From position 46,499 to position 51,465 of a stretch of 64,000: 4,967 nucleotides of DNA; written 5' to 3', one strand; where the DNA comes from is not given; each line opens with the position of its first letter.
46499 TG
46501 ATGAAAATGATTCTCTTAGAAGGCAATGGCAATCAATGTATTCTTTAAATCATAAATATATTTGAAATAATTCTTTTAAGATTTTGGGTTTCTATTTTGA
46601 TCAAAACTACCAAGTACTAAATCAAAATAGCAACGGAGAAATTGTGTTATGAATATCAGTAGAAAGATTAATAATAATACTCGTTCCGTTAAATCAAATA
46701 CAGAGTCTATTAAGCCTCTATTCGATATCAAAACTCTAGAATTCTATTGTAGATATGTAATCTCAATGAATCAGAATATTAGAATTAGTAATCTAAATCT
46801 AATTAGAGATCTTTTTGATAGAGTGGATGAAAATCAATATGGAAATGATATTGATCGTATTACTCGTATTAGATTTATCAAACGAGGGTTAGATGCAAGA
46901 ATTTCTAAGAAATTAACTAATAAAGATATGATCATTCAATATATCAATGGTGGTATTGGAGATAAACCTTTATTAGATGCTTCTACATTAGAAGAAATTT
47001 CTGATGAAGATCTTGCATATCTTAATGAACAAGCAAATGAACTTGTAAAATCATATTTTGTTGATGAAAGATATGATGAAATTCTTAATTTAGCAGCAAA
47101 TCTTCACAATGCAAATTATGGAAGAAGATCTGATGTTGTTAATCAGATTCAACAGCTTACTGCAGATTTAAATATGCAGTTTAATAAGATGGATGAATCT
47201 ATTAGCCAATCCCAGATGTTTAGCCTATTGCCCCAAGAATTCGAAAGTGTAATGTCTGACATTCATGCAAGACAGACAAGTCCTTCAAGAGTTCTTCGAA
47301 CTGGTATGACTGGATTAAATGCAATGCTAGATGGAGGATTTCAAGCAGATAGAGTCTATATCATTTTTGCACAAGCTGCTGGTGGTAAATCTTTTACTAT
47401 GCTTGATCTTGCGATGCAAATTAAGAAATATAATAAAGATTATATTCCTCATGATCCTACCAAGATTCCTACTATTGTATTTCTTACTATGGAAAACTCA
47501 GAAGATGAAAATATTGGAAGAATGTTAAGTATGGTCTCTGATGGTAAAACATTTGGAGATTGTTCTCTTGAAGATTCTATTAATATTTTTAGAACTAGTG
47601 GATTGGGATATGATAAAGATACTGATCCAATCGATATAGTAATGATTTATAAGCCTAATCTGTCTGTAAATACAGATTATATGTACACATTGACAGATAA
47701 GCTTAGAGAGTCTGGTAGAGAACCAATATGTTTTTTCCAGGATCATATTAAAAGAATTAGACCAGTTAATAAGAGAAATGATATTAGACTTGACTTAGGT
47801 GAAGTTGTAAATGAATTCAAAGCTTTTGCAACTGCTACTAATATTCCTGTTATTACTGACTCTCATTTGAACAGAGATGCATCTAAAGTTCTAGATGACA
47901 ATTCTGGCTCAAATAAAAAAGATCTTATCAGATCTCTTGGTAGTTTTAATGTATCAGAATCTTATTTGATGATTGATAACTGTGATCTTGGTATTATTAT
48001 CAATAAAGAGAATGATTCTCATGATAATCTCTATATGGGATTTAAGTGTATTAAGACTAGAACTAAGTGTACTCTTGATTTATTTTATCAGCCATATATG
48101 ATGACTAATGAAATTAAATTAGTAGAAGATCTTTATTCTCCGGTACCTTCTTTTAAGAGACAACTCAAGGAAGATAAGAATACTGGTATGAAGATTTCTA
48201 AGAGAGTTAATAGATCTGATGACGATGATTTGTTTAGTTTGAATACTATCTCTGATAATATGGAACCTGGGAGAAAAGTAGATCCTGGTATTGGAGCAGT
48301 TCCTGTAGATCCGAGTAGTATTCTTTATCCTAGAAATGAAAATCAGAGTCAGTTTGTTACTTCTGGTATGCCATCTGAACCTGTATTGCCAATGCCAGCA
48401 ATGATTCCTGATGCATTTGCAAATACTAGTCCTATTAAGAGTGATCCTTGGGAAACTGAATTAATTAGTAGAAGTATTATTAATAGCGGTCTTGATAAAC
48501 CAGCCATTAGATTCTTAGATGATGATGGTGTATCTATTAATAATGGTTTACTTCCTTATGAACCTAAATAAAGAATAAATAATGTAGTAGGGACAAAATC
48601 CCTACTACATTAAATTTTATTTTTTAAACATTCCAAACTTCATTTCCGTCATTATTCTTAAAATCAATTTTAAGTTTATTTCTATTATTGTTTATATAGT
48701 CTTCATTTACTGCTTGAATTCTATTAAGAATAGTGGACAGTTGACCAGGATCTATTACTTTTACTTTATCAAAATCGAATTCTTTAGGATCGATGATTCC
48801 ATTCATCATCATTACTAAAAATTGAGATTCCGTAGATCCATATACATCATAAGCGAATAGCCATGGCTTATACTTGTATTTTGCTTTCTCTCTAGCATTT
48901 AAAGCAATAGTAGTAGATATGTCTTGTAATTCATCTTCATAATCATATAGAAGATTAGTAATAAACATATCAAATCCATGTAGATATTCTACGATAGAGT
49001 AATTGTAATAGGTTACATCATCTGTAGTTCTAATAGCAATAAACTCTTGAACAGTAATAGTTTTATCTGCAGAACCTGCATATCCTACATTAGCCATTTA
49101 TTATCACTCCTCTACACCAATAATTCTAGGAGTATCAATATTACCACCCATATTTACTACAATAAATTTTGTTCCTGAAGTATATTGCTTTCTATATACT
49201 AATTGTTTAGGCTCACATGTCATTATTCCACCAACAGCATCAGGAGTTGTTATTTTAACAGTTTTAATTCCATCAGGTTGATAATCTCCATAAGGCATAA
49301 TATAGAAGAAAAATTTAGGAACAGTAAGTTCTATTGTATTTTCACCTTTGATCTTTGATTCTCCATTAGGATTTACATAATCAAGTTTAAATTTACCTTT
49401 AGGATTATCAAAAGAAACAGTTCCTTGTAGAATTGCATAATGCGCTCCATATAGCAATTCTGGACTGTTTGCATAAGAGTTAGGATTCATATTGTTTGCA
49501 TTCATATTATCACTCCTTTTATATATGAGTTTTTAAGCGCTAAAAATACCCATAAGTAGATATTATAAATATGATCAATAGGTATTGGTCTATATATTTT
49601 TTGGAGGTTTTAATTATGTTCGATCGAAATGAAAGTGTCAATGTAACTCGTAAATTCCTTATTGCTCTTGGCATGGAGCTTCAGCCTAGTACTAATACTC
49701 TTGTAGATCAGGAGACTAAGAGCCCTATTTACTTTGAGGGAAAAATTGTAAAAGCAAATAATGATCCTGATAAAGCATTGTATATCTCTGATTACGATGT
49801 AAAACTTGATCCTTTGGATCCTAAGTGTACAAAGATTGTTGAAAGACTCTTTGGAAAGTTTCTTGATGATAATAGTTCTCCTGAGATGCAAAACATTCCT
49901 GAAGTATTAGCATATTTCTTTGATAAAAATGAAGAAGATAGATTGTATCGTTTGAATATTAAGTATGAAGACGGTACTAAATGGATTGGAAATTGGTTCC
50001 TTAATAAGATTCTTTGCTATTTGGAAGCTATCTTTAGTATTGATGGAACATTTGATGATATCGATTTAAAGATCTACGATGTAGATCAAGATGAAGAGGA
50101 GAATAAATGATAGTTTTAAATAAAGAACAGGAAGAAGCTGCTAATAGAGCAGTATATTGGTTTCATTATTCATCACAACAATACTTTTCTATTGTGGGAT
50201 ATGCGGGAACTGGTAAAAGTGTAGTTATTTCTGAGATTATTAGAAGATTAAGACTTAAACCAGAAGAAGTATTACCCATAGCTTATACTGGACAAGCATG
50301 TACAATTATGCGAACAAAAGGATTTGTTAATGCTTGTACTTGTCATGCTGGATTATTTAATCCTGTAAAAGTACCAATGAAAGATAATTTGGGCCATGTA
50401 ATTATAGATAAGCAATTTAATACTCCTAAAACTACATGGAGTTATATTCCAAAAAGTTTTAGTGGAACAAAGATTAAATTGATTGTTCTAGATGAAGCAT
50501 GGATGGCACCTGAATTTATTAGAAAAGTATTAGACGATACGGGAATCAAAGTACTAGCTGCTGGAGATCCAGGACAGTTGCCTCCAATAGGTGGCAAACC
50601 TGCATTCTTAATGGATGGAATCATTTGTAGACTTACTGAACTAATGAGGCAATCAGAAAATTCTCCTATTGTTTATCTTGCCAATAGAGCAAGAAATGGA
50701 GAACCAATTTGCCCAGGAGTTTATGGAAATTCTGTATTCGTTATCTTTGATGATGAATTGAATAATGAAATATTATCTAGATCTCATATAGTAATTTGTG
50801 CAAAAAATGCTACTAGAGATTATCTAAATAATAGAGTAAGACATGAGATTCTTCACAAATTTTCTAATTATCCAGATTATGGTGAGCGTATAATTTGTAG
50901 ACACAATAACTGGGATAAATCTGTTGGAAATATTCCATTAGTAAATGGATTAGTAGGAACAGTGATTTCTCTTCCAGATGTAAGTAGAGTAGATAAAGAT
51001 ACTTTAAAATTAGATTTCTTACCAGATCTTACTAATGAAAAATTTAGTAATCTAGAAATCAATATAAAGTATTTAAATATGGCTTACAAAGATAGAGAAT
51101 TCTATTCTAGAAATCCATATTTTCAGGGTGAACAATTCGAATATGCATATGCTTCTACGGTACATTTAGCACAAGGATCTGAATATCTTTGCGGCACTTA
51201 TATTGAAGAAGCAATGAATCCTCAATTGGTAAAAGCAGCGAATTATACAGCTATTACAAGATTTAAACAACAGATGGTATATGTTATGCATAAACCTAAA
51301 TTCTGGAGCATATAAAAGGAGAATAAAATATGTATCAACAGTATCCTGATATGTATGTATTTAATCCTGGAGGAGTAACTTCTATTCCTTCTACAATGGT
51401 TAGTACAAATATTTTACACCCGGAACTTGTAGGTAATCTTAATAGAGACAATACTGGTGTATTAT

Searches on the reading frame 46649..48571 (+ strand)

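Call 19: search_protein_families(library=phrogs, proteins=[window:46649-48571:+], max_evalue=0.001)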
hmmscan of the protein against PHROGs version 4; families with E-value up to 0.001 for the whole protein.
window:46649-48571:+ (640 aa): 5 families
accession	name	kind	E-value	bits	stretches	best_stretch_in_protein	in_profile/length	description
phrog_19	-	DNA, RNA and nucleotide metabolism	8.7e-27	95.2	1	112-489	236-581/621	DnaB-like replicative helicase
phrog_3213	-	DNA, RNA and nucleotide metabolism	4.7e-20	72.8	1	49-508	27-495/509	DnaB-like replicative helicase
phrog_97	-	other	9.7e-07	29.3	1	188-339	21-140/506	UvsX-like recombinase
phrog_239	-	DNA, RNA and nucleotide metabolism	1.2e-06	28.7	1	196-417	331-523/801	DNA primase/helicase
phrog_243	-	DNA, RNA and nucleotide metabolism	1.6e-06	28.3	1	228-413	29-197/273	DnaB-like replicative helicase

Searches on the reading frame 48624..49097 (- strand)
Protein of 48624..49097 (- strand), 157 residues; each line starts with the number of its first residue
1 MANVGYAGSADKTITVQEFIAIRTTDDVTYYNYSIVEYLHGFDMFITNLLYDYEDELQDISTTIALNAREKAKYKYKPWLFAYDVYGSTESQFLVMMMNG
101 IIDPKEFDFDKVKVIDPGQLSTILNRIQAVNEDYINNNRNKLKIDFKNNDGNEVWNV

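Call 27: search_protein_families(library=phrogs, proteins=[window:48624-49097:-], max_evalue=0.001)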
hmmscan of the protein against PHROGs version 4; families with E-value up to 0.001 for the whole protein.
window:48624-49097:- (157 aa): 3 families
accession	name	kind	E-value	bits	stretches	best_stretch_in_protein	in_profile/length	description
phrog_22056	-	tail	1.8e-08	34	1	43-144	51-147/848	baseplate wedge subunit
phrog_3455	-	unknown function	0.00016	22.6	1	48-129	24-108/111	-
phrog_7145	-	tail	0.00071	20.7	1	53-116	23-90/108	baseplate wedge subunit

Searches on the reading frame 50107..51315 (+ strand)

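Call 19: search_protein_families(library=phrogs, proteins=[window:50107-51315:+], max_evalue=0.001)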
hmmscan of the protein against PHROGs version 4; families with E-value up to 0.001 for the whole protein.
window:50107-51315:+ (402 aa): 3 families
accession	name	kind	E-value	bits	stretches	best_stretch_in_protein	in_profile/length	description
phrog_325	-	DNA, RNA and nucleotide metabolism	2.2e-68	232.5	1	1-397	468-871/986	Dda-like helicase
phrog_4412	-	DNA, RNA and nucleotide metabolism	7.6e-17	61.9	2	259-392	603-711/743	exonuclease V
phrog_1967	-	DNA, RNA and nucleotide metabolism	0.00018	21.2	1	4-93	153-243/776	DNA helicase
